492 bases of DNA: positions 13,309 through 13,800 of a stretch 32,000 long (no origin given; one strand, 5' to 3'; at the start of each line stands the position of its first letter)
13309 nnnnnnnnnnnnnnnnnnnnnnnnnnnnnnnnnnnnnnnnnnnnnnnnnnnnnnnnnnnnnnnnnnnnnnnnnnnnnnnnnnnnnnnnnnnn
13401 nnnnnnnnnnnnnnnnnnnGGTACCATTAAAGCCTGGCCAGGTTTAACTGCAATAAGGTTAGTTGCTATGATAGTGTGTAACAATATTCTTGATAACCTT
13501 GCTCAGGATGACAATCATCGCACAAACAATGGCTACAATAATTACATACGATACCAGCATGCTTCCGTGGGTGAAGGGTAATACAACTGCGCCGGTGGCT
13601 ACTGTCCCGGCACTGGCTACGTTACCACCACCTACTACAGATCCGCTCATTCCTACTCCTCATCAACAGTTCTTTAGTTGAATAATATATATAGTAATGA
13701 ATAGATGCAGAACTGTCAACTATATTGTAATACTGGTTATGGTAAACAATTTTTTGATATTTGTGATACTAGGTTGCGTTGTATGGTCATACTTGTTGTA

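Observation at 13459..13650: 63-aa protein that is nothing but an uncharged 23-residue head plus an LPxTG-like sorting signal, with no signal peptide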

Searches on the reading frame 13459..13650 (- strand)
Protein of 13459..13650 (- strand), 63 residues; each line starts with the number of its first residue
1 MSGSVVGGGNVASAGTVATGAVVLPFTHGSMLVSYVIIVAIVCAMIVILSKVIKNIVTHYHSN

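Call 5: search_protein_families(library=pfam, proteins=[window:13459-13650:-], max_evalue=0.1)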
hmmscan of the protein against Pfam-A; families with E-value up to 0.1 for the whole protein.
window:13459-13650:- (63 aa): 0 families

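Call 6: search_protein_families(library=ncbifam, proteins=[window:13459-13650:-], max_evalue=0.1)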
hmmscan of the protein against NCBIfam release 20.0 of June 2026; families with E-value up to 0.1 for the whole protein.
window:13459-13650:- (63 aa): 0 families

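Call 7: find_homologous_proteins(query=window:13459-13650:-, max_evalue=10)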
Query window:13459-13650:- (63 aa): 1 proteins with E <= 10 among 1 candidates.
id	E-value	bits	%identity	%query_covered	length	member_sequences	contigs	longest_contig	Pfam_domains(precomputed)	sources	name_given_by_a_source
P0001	2.3e-29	117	100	100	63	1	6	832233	-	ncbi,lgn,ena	-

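Call 8: find_encoding_contigs(protein=P0001, flank=6000, max_places=6)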
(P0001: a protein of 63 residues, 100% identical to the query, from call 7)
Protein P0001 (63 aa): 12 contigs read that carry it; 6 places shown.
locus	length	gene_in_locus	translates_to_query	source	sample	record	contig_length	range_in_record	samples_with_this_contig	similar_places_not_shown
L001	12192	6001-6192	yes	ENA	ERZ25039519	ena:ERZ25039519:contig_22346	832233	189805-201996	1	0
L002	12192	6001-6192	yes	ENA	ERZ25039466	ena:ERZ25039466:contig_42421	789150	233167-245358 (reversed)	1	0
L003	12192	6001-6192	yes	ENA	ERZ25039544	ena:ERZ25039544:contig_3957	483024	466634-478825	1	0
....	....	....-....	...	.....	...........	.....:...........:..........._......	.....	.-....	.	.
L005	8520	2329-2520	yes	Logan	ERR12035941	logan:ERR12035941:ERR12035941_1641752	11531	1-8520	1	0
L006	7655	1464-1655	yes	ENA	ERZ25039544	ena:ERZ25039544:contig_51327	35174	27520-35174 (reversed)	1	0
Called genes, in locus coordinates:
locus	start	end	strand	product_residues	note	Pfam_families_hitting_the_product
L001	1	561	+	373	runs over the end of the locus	PF02449:Glyco_hydro_42 (weak)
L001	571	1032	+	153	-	PF01668:SmpB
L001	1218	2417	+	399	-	PF13439:Glyco_transf_4, PF00534:Glycos_transf_1, PF13692:Glyco_trans_1_4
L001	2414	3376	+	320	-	-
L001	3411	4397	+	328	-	PF04041:Glyco_hydro_130, PF04616:Glyco_hydro_43 (faint)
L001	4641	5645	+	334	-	-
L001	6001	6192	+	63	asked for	-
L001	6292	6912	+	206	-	PF04203:Sortase (weak)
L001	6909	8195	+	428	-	PF13506:Glyco_transf_21, PF00535:Glycos_transf_2, PF10111:Glyco_tranf_2_2 (weak), PF13641:Glyco_tranf_2_3, PF13704:Glyco_tranf_2_4 (faint), PF03142:Chitin_synth_2 (weak), PF13632:Glyco_trans_2_3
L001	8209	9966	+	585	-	PF01522:Polysacc_deac_1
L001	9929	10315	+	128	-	PF11373:DUF3175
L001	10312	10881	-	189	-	PF01135:PCMT, PF01189:Methyltr_RsmB-F (weak), PF13847:Methyltransf_31, PF13649:Methyltransf_25 (weak)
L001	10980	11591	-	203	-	-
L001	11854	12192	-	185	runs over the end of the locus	-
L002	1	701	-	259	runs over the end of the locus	PF21984:DnaD_N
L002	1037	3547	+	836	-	PF04313:HSDR_N (weak), PF00270:DEAD, PF04851:ResIII, PF18766:SWI2_SNF2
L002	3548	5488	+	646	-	PF02384:N6_Mtase, PF01170:UPF0020 (weak), PF13847:Methyltransf_31 (faint), PF07669:Eco57I, PF01420:Methylase_S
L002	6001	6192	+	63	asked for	-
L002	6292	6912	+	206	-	PF04203:Sortase (weak)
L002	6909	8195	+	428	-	PF13506:Glyco_transf_21, PF00535:Glycos_transf_2, PF10111:Glyco_tranf_2_2 (weak), PF13641:Glyco_tranf_2_3, PF13704:Glyco_tranf_2_4 (faint), PF03142:Chitin_synth_2 (weak), PF13632:Glyco_trans_2_3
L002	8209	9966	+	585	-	PF01522:Polysacc_deac_1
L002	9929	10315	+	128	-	PF11373:DUF3175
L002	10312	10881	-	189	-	PF01135:PCMT, PF01189:Methyltr_RsmB-F (weak), PF13847:Methyltransf_31, PF13649:Methyltransf_25 (weak)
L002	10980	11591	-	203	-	-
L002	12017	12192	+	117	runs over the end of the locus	-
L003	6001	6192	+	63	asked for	-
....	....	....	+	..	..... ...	-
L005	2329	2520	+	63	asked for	-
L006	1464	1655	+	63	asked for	-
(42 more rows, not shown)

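Call 20: find_homologous_proteins(query=A1, max_evalue=1)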
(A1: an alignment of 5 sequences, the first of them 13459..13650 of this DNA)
Query A1 (5 sequences) (63 aa, profile of the alignment): 8 proteins with E <= 1 among 88 candidates.
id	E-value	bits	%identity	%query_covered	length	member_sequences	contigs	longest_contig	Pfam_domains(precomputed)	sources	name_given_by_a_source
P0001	1.0e-29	120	100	100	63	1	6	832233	-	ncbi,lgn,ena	-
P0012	1.2e-29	120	66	98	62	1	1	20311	-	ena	-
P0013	9.9e-29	117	62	95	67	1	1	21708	-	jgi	jgi:hypothetical protein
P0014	2.8e-26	109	52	89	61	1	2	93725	-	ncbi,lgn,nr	ncbi:MAG TPA: hypothetical protein VMR34_02410 [Candidatus Saccharimonadales bacterium]|nr:hypotheti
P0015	2.6e-20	90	60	75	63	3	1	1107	-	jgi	-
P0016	2.7e-20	90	60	79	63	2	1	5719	-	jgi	jgi:hypothetical protein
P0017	9.1e-19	85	63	71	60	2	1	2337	-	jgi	jgi:hypothetical protein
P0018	1.9e-5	42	38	84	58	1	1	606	-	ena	-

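Call 21: find_related_loci(query=A1, collection=genome_contigs, flank=5000)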
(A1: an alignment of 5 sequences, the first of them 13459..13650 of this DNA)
Query A1 (63 aa) in genome_contigs; peptide patterns used: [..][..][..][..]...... (x = any residue, [..] = any of these).
5 stretches matched a pattern; 1 encode a relative of the query (tblastn E <= 1e-3); 1 distinct loci.
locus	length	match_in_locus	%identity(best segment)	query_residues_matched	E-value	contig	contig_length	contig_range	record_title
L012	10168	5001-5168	52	1-56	7e-14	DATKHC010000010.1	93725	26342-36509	MAG TPA_asm: Candidatus Saccharimonadales bacterium isolate SMAG_U14567 k141_52126, whole genome shotgun sequence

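Call 33: find_encoding_contigs(protein=P0017, flank=5000, max_places=1)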
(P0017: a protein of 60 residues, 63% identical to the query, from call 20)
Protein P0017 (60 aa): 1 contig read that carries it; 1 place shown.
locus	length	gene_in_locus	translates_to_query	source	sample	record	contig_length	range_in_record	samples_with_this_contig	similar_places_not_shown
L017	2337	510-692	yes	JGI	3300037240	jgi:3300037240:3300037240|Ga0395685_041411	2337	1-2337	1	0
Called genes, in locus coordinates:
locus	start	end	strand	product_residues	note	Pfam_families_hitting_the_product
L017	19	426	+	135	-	-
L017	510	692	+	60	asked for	-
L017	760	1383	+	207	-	PF04203:Sortase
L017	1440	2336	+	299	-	?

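Call 34: find_encoding_contigs(protein=P0018, flank=5000, max_places=1)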
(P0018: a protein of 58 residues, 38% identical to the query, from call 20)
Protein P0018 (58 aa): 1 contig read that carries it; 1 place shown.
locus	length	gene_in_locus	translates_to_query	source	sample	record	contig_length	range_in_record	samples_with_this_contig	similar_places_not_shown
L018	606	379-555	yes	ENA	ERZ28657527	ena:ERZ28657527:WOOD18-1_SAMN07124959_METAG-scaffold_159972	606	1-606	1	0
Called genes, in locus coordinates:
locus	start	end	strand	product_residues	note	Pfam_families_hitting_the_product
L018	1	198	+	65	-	?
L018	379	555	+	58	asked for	-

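Call 35: search_protein_representatives(alignment_id=A2)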
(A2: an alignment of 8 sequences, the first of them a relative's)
Query: 8 sequences, 62 profile positions. Proteins with E-value up to 0.001 (for the whole library): 125; up to 1e-10: 8; up to 1e-30: 0. The best 125 are listed.
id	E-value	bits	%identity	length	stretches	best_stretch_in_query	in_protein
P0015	8.9e-26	105.4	-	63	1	1-62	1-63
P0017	2.3e-23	97.7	-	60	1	1-61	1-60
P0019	4.6e-14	67.9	-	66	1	2-61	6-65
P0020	8.5e-13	63.9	-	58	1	1-59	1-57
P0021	1.2e-12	63.4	-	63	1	1-57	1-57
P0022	4.4e-12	61.6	-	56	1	1-59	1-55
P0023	1.0e-11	60.4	-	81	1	1-59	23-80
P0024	4.4e-11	58.4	-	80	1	8-59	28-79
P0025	1.9e-10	56.3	-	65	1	1-61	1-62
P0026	2.2e-10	56.1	-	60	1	1-61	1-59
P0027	5.8e-10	54.8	-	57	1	1-59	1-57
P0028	1.2e-09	53.8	-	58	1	11-59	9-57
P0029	1.4e-09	53.6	-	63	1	1-59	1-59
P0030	1.7e-09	53.3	-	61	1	1-59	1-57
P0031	2.5e-09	52.8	-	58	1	8-59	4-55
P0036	7.2e-08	48.1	-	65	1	9-61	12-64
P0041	1.8e-07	46.8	-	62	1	6-56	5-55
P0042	1.8e-07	46.8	-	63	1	1-60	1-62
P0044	2.2e-07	46.5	-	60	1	12-59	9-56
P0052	4.4e-07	45.6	-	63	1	1-57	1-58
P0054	6.0e-07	45.1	-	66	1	6-59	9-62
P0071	4.5e-06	42.3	-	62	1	6-61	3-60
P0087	1.6e-05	40.6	-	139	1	10-60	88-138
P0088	2.2e-05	40.1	-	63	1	7-60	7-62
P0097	7.0e-05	38.5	-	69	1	2-60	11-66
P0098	7.0e-05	38.5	-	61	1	1-59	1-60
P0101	7.3e-05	38.5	-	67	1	1-60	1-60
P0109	1.2e-04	37.7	-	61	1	1-59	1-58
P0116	2.3e-04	36.8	-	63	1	1-49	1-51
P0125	4.8e-04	35.8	-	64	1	10-60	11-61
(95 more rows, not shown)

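Call 38: list_cluster_members(proteins=[P0019, P0021, P0023, P0026, P0030, P0041, P0044, P0052, P0097, P0109])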
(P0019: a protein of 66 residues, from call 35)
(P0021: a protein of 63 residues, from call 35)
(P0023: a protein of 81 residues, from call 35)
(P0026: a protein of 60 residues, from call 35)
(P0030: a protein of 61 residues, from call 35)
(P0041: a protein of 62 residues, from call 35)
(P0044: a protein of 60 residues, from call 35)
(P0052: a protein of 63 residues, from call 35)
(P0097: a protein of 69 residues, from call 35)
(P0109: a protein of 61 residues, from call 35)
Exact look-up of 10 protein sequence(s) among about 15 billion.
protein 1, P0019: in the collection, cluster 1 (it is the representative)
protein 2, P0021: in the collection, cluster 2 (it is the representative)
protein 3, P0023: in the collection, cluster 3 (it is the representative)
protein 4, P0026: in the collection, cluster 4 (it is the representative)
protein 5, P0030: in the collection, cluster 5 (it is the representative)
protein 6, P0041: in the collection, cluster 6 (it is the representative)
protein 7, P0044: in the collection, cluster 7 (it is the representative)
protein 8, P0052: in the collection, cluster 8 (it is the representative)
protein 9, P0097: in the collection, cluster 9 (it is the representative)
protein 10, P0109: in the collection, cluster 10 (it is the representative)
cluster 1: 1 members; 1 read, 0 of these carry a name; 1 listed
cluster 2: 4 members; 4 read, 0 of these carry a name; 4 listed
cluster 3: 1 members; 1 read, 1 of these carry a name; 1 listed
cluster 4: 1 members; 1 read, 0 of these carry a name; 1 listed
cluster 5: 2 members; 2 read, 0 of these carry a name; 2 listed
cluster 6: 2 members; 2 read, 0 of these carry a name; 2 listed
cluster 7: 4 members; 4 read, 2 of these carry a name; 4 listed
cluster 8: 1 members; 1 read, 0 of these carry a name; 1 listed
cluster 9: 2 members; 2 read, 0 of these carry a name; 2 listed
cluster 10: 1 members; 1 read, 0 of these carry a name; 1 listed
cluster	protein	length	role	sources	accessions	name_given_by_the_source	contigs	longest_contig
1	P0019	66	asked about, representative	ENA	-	-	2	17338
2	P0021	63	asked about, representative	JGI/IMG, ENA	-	-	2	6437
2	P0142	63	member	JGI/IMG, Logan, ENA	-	-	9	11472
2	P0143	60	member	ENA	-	-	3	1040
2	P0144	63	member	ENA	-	-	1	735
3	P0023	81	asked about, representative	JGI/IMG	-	hypothetical protein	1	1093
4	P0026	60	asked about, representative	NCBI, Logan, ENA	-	-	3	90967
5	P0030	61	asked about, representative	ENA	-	-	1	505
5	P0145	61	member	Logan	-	-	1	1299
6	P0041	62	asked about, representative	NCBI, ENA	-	-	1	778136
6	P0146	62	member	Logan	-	-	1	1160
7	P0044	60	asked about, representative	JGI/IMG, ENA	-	-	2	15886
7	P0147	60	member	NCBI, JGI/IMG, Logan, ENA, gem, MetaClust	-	\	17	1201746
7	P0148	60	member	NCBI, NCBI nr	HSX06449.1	MAG TPA: LPXTG cell wall anchor domain-containing protein [Candidatus Saccharimonadia ... | LPXTG cell wall anchor domain-containing protein [Candidatus Saccharimonadia bacterium]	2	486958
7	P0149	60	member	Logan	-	-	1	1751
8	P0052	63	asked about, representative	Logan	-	-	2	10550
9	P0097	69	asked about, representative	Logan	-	-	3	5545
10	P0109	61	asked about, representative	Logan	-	-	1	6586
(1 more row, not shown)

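Call 39: find_encoding_contigs(protein=P0041, flank=5000, max_places=1)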
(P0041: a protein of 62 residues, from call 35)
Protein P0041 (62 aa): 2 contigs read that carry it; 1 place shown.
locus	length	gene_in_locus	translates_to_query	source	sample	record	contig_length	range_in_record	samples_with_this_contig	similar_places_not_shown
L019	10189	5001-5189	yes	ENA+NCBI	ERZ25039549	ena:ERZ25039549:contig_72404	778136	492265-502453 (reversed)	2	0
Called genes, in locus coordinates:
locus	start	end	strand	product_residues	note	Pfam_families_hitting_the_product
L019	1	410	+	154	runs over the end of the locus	PF00293:NUDIX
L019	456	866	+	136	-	PF00912:Transgly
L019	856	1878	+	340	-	PF00912:Transgly, PF00905:Transpeptidase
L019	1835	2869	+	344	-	PF02412:TSP_3 (faint)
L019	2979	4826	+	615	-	PF01522:Polysacc_deac_1, PF02018:CBM_4_9 (faint)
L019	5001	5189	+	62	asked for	-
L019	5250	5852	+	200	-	PF04203:Sortase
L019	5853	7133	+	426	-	PF13506:Glyco_transf_21, PF03142:Chitin_synth_2 (faint), PF13641:Glyco_tranf_2_3, PF00535:Glycos_transf_2, PF01644:Chitin_synth_1 (faint), PF13632:Glyco_trans_2_3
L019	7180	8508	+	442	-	PF03845:Spore_permease, PF13520:AA_permease_2, PF00324:AA_permease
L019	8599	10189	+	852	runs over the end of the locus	PF00932:LTD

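Call 40: find_encoding_contigs(protein=P0026, flank=5000, max_places=1)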
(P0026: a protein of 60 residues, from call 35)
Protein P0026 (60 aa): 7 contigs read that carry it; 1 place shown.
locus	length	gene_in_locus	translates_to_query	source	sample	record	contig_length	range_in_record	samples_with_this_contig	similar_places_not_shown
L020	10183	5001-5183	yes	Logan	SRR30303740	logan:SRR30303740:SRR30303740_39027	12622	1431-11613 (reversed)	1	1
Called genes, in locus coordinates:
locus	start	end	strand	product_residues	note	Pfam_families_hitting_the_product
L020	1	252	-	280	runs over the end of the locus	PF05675:DUF817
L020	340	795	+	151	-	PF00578:AhpC-TSA, PF08534:Redoxin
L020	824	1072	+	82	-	-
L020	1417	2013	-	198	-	-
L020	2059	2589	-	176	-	-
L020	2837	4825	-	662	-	PF02018:CBM_4_9 (faint), PF17957:Big_7, PF01522:Polysacc_deac_1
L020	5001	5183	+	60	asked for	-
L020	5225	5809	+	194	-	PF04203:Sortase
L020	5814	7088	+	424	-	PF13506:Glyco_transf_21, PF00535:Glycos_transf_2, PF01644:Chitin_synth_1 (faint), PF10111:Glyco_tranf_2_2, PF13641:Glyco_tranf_2_3, PF13632:Glyco_trans_2_3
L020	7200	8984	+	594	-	PF00122:E1-E2_ATPase, PF00702:Hydrolase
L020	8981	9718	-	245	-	-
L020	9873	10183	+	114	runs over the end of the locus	-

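Call 41: find_encoding_contigs(protein=P0142, flank=5000, max_places=1)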
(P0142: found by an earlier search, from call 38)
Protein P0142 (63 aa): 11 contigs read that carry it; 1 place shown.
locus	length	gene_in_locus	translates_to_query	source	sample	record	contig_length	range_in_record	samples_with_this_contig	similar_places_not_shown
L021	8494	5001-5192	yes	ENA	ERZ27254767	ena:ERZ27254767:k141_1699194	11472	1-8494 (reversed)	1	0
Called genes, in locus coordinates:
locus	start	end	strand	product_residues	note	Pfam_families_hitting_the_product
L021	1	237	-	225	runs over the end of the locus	-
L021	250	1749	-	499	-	PF12161:HsdM_N, PF02384:N6_Mtase, PF01170:UPF0020, PF07669:Eco57I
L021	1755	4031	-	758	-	PF13588:HSDR_N_2 (weak), PF04313:HSDR_N (weak), PF00270:DEAD, PF04851:ResIII, PF18766:SWI2_SNF2, PF00271:Helicase_C (weak), PF08463:EcoEI_R_C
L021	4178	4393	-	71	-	PF10049:DUF2283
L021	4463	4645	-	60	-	-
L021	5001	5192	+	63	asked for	-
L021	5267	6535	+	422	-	PF13506:Glyco_transf_21, PF00535:Glycos_transf_2, PF10111:Glyco_tranf_2_2, PF13641:Glyco_tranf_2_3, PF13632:Glyco_trans_2_3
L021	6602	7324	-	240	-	PF00117:GATase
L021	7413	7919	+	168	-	-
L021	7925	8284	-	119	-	PF02021:UPF0102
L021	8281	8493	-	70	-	?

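Call 42: find_encoding_contigs(protein=P0147, flank=5000, max_places=2)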
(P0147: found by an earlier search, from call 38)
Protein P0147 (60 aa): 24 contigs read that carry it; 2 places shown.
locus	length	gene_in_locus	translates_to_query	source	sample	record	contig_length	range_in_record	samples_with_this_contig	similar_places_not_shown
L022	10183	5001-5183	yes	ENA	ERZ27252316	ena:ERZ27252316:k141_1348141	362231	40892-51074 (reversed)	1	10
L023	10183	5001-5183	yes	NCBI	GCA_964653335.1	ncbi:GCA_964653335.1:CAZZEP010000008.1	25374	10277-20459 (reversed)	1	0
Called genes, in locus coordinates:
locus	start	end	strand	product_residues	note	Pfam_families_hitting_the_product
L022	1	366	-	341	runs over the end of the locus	PF03631:Virul_fac_BrkB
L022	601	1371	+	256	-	PF08443:RimK (weak), PF18299:R2K_2 (weak), PF14243:R2K_3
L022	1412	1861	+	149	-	PF00293:NUDIX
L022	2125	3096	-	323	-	-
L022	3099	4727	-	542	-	PF01522:Polysacc_deac_1, PF00404:Dockerin_1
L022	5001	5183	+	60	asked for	-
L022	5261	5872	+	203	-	PF04203:Sortase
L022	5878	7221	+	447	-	PF00535:Glycos_transf_2, PF01644:Chitin_synth_1 (faint), PF13641:Glyco_tranf_2_3, PF03142:Chitin_synth_2 (weak), PF13632:Glyco_trans_2_3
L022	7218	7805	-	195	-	PF06414:Zeta_toxin, PF13238:AAA_18 (faint), PF13671:AAA_33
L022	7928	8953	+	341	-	PF00953:Glycos_transf_4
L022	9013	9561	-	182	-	PF00440:TetR_N, PF21597:TetR_C_43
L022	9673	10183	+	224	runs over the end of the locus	-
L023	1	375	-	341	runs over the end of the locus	PF03631:Virul_fac_BrkB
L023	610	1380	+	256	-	PF08443:RimK (weak), PF18299:R2K_2 (weak), PF14243:R2K_3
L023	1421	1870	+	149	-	PF00293:NUDIX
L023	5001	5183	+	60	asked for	-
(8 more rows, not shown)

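Call 44: search_protein_families(library=ncbifam, proteins=[P0148, P0041, P0030, P0016, P0018, P0052, P0097, P0109, P0021, P0015], max_evalue=10)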
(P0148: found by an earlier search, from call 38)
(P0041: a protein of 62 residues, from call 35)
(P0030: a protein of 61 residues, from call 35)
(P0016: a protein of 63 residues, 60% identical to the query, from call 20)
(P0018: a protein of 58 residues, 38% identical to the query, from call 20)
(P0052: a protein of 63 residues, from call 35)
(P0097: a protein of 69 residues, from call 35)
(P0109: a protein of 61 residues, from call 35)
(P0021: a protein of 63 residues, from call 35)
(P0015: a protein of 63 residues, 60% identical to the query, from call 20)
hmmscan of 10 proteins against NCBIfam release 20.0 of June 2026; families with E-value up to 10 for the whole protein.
P0148 (60 aa): 2 families
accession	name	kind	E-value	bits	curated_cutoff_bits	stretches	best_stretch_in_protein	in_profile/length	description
TIGR01167.1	LPXTG_anchor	domain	0.0077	16.9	15.9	1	21-45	2-27/34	LPXTG cell wall anchor domain-containing protein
NF033902.0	iso_D2_wall_anc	subfamily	1.2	7.8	95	1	18-46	507-535/540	SpaH/EbpB family LPXTG-anchored major pilin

P0041 (62 aa): 1 family
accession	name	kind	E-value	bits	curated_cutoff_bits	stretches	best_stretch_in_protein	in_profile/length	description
TIGR01167.1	LPXTG_anchor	domain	0.82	10.4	15.9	1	23-47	2-27/34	LPXTG cell wall anchor domain-containing protein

P0030 (61 aa): 3 families
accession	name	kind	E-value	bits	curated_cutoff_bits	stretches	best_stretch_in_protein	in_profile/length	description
NF049871.2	cytotoxin_MakA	exception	0.058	12.3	320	1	6-48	193-235/354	alpha-pore-forming cytotoxin MakA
TIGR01167.1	LPXTG_anchor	domain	0.45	11.3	15.9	1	21-47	1-28/34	LPXTG cell wall anchor domain-containing protein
NF033902.0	iso_D2_wall_anc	subfamily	0.49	9.1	95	1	13-50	501-538/540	SpaH/EbpB family LPXTG-anchored major pilin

P0016 (63 aa): 2 families
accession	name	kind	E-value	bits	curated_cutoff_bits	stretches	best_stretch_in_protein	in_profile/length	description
NF033492.1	podovir_small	equivalog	0.19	11.6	32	1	38-49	15-26/36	putative phage replication protein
NF053808.1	Ssp4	equivalog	1.9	7.6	300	1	9-43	93-128/280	Ssp4 family T6SS effector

P0018 (58 aa): 1 family
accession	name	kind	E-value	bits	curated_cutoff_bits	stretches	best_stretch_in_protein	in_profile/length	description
TIGR01167.1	LPXTG_anchor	domain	5.4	7.9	15.9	0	19-45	1-27/34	LPXTG cell wall anchor domain-containing protein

P0052 (63 aa): 2 families
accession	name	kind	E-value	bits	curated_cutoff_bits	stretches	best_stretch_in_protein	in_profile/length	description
TIGR01167.1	LPXTG_anchor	domain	0.042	14.5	15.9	1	24-49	1-27/34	LPXTG cell wall anchor domain-containing protein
NF041350.1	XopK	equivalog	1.4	7.3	1000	1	5-49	313-356/876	type III secretion system effector XopK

P0097 (69 aa): 1 family
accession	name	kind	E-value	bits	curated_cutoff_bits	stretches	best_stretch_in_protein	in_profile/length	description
TIGR01167.1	LPXTG_anchor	domain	1.4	9.7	15.9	1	29-54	1-28/34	LPXTG cell wall anchor domain-containing protein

P0109 (61 aa): 5 families
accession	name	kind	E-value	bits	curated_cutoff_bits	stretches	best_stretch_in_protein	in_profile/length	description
NF009995.0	PRK13464.1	equivalog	0.016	15.9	168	1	10-51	36-76/101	F0F1 ATP synthase subunit B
NF005383.1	PRK06926.1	equivalog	0.13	11.2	394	1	10-56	13-57/271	flagellar motor protein MotP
TIGR01167.1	LPXTG_anchor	domain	0.63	10.8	15.9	1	22-47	1-26/34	LPXTG cell wall anchor domain-containing protein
NF033902.0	iso_D2_wall_anc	subfamily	1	8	95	1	17-48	504-535/540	SpaH/EbpB family LPXTG-anchored major pilin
NF005624.0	PRK07375.2-3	equivalog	1.7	8.9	95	0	31-57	71-99/105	cation:proton antiporter subunit C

P0021 (63 aa): 1 family
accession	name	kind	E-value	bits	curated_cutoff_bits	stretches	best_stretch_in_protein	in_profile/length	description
NF033821.0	YoaK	equivalog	0.15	11.8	32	1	32-49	3-20/32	YoaK family small membrane protein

P0015 (63 aa): 2 families
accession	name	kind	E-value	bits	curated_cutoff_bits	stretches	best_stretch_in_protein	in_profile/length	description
NF053808.1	Ssp4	equivalog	1.5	8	300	1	9-43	93-128/280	Ssp4 family T6SS effector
NF033492.1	podovir_small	equivalog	2.1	8.3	32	1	38-48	15-25/36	putative phage replication protein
